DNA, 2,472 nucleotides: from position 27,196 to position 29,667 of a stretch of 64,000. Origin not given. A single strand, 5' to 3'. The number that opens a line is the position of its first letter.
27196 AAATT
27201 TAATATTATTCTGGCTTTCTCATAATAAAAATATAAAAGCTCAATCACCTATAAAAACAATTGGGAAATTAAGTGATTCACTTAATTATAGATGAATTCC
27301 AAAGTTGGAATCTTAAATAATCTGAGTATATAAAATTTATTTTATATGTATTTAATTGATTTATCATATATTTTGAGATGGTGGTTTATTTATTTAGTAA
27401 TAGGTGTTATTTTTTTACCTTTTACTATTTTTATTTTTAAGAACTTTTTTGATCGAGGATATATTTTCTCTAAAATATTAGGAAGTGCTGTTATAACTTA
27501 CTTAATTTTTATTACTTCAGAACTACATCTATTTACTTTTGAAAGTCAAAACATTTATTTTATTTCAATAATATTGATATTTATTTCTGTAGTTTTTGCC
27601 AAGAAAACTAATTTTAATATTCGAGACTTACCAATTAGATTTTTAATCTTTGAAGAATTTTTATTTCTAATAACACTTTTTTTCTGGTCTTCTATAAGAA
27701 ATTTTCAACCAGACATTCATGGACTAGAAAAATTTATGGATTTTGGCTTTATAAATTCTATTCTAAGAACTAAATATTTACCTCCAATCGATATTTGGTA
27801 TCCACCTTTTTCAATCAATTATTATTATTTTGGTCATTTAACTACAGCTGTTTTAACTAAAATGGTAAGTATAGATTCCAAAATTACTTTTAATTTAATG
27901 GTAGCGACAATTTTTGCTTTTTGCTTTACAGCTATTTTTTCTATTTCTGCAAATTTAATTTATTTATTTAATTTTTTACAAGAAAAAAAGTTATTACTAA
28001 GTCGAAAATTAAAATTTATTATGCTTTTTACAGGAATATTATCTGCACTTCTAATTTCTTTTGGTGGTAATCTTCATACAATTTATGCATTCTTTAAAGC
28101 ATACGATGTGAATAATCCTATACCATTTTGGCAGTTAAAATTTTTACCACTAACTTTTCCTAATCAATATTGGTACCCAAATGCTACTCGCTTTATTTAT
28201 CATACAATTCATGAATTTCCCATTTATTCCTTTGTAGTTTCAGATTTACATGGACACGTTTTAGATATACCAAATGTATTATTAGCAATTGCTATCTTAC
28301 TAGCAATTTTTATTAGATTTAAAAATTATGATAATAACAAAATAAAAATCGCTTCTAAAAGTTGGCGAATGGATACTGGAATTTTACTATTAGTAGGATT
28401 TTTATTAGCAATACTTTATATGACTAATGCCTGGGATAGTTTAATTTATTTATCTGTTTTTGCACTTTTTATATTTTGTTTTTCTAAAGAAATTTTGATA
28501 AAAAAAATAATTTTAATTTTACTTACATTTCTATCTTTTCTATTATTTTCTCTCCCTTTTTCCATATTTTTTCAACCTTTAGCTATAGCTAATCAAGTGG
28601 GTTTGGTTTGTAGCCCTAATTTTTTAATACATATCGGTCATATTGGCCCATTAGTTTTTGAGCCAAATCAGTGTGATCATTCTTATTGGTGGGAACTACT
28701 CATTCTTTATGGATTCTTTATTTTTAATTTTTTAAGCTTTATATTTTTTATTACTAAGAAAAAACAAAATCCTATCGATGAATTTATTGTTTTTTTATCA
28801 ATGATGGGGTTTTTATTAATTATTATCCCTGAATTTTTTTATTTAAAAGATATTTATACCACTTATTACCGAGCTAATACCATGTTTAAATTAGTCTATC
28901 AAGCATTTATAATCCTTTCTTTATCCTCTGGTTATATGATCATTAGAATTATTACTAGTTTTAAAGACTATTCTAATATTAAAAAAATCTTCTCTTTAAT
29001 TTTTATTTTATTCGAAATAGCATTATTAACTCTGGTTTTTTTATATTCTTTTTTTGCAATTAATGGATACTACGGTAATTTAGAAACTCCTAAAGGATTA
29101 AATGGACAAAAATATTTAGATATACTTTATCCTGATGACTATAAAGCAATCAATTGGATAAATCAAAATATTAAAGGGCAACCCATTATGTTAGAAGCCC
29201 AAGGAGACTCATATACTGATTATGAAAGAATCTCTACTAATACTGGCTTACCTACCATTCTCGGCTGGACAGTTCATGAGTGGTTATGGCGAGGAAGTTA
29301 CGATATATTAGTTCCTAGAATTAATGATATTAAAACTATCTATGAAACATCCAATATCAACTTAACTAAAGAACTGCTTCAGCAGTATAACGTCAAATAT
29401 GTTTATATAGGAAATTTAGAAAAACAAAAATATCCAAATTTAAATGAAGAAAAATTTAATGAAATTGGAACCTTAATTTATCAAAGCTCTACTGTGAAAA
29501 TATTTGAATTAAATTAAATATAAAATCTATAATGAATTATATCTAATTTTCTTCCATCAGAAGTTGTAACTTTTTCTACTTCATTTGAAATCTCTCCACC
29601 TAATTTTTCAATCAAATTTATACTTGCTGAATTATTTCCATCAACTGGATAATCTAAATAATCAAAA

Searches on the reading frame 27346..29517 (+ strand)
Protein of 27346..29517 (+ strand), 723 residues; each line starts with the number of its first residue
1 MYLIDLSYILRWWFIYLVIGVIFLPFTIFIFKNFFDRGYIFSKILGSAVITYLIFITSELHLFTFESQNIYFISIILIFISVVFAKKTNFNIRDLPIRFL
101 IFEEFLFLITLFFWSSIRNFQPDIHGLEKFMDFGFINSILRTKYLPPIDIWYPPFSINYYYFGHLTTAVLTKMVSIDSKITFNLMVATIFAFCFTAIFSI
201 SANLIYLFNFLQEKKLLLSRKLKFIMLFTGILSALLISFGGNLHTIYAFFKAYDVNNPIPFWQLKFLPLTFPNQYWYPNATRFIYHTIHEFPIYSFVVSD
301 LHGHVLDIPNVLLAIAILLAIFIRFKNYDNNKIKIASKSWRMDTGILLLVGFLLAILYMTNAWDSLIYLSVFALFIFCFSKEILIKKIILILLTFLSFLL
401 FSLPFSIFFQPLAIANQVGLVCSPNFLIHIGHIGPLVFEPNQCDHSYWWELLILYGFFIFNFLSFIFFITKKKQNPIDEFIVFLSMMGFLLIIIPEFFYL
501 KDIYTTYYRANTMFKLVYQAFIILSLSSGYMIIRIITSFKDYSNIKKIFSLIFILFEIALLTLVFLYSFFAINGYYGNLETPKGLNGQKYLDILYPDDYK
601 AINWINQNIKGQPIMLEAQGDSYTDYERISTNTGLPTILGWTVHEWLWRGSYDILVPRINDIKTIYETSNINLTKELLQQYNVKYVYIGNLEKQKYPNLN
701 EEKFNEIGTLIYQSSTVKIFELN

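Call 96: search_protein_families(library=pfam, proteins=[window:27346-29517:+], max_evalue=0.001)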
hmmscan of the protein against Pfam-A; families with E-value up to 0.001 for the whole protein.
window:27346-29517:+ (723 aa): 1 family
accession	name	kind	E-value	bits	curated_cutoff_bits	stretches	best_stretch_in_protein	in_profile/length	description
PF10060.15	DUF2298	-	1.6e-92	311.4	27.8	2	49-470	1-387/488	Uncharacterized membrane protein (DUF2298)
